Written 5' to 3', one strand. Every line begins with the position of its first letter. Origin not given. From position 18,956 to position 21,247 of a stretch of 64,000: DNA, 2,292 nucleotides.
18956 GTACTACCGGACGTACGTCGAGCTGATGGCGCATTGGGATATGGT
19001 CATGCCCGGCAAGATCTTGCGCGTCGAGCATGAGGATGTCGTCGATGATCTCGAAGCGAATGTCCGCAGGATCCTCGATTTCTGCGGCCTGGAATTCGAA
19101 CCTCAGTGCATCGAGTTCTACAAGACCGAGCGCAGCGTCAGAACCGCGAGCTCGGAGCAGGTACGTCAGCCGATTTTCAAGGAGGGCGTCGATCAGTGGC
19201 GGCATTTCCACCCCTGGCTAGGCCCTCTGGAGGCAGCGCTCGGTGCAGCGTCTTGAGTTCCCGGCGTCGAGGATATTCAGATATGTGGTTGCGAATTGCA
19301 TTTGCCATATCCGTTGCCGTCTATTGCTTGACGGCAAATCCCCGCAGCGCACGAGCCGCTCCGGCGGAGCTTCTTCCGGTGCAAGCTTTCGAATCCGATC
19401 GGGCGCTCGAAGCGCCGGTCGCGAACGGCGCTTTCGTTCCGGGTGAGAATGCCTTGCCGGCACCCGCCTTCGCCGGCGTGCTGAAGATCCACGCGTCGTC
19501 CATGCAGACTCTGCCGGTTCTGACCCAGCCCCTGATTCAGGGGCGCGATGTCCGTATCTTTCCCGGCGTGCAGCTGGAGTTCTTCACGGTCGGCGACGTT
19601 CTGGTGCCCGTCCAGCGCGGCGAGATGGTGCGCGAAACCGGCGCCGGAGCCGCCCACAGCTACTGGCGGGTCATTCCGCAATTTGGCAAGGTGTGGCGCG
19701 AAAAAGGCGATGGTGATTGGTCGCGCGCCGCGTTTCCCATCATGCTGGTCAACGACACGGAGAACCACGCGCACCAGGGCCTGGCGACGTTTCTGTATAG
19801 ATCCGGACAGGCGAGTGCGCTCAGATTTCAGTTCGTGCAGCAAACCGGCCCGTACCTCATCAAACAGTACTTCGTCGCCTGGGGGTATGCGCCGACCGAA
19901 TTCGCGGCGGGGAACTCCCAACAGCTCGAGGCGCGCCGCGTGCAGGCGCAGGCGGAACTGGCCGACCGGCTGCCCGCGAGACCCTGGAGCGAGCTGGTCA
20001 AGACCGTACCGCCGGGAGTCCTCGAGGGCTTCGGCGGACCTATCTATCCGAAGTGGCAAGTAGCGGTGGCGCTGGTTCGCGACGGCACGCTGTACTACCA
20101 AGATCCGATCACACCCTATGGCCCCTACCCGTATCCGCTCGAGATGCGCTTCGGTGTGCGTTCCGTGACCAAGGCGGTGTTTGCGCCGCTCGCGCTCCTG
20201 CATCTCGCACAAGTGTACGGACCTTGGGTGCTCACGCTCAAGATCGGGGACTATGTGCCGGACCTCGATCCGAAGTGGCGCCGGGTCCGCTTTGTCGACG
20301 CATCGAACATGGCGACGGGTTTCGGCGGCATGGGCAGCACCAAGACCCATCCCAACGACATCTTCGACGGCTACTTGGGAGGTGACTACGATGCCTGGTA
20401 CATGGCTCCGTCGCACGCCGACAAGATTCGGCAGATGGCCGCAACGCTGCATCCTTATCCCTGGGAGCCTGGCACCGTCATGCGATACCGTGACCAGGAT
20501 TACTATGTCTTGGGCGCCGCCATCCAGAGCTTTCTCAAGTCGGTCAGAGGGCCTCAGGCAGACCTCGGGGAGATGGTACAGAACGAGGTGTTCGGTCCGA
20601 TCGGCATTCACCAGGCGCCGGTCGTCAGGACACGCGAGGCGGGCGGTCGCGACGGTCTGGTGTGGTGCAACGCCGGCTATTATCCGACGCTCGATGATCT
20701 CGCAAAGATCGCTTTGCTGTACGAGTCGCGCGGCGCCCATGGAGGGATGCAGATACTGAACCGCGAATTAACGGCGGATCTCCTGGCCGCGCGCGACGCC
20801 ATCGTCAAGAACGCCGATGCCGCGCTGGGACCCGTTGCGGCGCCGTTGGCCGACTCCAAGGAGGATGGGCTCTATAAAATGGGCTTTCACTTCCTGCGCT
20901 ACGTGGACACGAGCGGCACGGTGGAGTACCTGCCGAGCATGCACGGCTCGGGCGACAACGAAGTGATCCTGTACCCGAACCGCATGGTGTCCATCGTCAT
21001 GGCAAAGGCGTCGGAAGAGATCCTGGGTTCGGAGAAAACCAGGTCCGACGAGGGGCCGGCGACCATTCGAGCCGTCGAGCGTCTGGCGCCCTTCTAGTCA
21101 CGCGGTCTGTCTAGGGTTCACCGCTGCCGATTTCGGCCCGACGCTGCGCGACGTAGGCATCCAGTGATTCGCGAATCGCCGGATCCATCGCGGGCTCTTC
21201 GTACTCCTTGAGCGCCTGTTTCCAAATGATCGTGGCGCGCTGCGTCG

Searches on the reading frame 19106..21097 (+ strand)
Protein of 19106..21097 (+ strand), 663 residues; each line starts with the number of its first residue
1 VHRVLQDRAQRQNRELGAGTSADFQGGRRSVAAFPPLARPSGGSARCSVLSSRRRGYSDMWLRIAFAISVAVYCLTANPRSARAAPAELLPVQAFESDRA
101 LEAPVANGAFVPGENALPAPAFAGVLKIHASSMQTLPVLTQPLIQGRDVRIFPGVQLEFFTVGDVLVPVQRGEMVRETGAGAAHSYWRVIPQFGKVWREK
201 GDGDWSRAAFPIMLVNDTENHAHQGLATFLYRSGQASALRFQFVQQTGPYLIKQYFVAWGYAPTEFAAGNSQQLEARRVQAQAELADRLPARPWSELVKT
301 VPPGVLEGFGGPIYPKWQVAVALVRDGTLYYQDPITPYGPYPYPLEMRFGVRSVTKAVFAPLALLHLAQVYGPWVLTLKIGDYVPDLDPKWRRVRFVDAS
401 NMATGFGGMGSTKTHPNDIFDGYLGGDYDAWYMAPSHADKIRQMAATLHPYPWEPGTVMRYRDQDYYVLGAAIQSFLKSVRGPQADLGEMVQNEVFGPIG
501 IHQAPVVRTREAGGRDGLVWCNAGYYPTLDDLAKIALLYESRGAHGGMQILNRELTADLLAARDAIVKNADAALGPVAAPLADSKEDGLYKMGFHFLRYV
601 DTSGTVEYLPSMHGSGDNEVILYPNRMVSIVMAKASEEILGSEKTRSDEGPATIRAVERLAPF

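Call 10: search_protein_families(library=pfam, proteins=[window:19106-21097:+], max_evalue=0.000001)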
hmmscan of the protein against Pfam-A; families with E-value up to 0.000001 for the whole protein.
window:19106-21097:+ (663 aa): 1 family
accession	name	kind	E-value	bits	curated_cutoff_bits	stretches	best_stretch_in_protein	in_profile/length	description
PF00144.29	Beta-lactamase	-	2.3e-08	34.1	27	1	319-551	17-240/329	Beta-lactamase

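Call 33: search_protein_families(library=pfam, proteins=[window:19106-21097:+], max_evalue=0.00001)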
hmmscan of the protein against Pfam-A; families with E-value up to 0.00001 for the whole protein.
window:19106-21097:+ (663 aa): 1 family
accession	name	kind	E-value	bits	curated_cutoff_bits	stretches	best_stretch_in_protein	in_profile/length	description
PF00144.29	Beta-lactamase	-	2.3e-08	34.1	27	1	319-551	17-240/329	Beta-lactamase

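Call 44: search_protein_families(library=ncbifam, proteins=[window:19106-21097:+], max_evalue=0.001)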
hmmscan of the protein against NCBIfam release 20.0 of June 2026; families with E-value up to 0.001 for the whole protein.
window:19106-21097:+ (663 aa): 0 families
